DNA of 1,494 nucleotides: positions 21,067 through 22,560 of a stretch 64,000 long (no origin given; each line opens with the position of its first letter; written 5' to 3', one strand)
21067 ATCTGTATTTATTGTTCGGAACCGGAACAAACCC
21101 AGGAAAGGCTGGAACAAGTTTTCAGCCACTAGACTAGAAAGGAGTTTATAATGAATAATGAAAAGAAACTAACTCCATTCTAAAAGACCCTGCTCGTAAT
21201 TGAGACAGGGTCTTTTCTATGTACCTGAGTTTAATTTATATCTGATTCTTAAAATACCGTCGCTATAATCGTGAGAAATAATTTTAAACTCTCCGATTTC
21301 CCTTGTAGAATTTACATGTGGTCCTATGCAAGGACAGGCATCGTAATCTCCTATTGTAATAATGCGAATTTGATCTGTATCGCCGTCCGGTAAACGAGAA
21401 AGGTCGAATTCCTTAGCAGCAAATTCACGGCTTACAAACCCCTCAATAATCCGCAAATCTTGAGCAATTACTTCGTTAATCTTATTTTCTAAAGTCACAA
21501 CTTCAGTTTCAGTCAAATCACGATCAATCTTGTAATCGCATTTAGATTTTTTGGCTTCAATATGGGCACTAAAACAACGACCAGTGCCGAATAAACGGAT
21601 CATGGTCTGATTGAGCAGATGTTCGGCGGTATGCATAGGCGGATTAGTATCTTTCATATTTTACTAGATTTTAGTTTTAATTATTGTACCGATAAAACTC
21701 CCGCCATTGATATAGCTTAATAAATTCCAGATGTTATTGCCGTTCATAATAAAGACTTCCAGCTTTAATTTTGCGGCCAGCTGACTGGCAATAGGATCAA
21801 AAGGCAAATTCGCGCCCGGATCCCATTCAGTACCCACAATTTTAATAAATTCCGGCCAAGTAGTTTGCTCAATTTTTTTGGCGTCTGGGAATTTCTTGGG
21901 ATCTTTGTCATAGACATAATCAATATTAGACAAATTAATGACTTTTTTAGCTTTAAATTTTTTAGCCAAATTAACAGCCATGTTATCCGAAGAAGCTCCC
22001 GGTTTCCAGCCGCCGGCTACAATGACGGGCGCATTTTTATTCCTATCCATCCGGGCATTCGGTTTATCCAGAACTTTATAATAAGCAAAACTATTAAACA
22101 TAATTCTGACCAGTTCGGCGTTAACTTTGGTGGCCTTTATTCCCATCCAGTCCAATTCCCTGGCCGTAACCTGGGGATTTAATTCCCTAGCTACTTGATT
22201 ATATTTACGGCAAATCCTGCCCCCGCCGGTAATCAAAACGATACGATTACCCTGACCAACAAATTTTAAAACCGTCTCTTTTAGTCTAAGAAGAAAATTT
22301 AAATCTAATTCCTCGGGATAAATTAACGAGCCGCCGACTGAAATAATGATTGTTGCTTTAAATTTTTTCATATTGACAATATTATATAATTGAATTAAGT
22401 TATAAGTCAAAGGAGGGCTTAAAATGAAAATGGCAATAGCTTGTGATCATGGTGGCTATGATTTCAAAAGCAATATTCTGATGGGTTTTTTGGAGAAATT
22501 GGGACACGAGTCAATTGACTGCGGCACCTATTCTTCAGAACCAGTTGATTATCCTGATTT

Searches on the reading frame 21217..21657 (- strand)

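Call 10: search_protein_families(library=ncbifam, proteins=[window:21217-21657:-])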
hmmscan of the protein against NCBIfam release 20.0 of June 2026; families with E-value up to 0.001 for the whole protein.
window:21217-21657:- (146 aa): 5 families
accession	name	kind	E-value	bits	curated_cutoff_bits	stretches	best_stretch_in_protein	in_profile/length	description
NF040865.1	a_tRNA_ed_AlaXM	equivalog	4.6e-20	72.3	300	1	8-130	97-220/234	alanyl-tRNA editing protein AlaXM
TIGR00344.1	alaS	equivalog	1.2e-18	66.8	457.05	1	9-140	557-690/847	alanine--tRNA ligase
TIGR03683.1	A-tRNA_syn_arch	equivalog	9.9e-18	63.7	744.7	1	8-141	596-733/902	alanine--tRNA ligase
NF002436.0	PRK01584.1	equivalog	4.8e-15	55.1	529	1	8-140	456-590/595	alanine--tRNA ligase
TIGR00418.1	thrS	equivalog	0.00025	20.1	383.65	1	8-128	1-129/565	threonine--tRNA ligase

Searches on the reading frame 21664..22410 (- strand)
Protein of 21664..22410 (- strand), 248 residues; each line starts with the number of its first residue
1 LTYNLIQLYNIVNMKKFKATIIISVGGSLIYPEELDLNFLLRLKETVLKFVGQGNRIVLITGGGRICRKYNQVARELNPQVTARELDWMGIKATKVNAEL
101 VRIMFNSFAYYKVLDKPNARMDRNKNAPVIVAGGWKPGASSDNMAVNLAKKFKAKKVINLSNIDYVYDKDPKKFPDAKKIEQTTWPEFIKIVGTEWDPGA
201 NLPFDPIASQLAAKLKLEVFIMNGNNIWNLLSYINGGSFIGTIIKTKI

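Call 10: search_protein_families(library=ncbifam, proteins=[window:21664-22410:-])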
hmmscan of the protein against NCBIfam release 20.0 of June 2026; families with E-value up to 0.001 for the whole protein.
window:21664-22410:- (248 aa): 14 families
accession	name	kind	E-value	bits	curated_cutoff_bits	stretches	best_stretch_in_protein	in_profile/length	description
TIGR02076.1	pyrH_arch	equivalog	4.2e-56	190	158.05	1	21-245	1-222/222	UMP kinase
TIGR02075.1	pyrH_bact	equivalog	3.9e-13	49.5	243.9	1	33-243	17-231/233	UMP kinase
NF040647.1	IPPK_Arch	equivalog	3.3e-12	46.2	120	1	140-244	153-259/259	isopentenyl phosphate kinase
TIGR01027.1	proB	equivalog_domain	1.7e-08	34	186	1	142-244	146-251/363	glutamate 5-kinase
NF040622.1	MfnE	equivalog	2.2e-06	27.5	300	1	22-181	3-157/211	[5-(aminomethyl)furan-3-yl]methyl phosphate kinase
NF005155.0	PRK06635.1-4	equivalog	2.6e-06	26.7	346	1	140-191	152-203/407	aspartate kinase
NF005153.0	PRK06635.1-1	equivalog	9.5e-06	24.9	585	1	140-191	153-204/421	aspartate kinase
TIGR00761.1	argB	equivalog_domain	1.5e-05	24.6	151.3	0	141-173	156-188/231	acetylglutamate kinase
NF005154.0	PRK06635.1-2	equivalog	5.2e-05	22.7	376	1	141-190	154-203/407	aspartate kinase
NF006459.0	PRK08841.1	equivalog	0.00029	20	535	0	140-188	154-202/395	aspartate kinase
TIGR00656.1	asp_kin_monofn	equivalog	0.00033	19.8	402.25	1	141-191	160-210/407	aspartate kinase, monofunctional class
NF005156.0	PRK06635.1-5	equivalog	0.00052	18.9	594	0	140-191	152-203/411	aspartate kinase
TIGR00657.1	asp_kinases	subfamily_domain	0.00071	18.8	208.7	1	141-188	194-241/442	aspartate kinase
NF006234.1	PRK08373.1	subfamily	0.00089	18.6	237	0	140-182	187-229/338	aspartate kinase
